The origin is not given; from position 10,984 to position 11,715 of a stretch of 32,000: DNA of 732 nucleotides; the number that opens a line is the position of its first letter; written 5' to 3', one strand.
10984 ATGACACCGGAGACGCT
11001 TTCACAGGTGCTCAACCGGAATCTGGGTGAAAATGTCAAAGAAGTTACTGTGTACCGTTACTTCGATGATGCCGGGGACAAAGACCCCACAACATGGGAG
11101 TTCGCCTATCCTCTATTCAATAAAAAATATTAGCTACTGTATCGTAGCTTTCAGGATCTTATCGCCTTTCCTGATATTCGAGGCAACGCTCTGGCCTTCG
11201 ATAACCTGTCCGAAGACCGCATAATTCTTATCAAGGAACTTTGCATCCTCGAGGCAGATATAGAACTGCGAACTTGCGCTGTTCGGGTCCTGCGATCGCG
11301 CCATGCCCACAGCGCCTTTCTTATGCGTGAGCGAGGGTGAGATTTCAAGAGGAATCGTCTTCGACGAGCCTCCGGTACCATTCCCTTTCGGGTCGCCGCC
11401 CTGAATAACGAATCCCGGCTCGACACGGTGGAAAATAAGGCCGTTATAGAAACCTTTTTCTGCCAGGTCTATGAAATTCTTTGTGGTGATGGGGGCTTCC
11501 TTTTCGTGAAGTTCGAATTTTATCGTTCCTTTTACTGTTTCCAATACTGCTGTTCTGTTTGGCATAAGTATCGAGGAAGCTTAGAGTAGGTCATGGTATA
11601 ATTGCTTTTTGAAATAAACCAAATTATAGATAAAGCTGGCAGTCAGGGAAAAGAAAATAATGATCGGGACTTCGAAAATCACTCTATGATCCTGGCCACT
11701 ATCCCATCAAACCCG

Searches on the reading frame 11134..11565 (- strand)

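Call 86: search_protein_families(library=pfam, proteins=[window:11134-11565:-])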
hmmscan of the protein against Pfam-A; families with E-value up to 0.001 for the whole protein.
window:11134-11565:- (143 aa): 1 family
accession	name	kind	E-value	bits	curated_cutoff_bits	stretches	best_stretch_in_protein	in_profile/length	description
PF00160.26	Pro_isomerase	-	2.7e-47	161.4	21.7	1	8-135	4-141/159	Cyclophilin type peptidyl-prolyl cis-trans isomerase/CLD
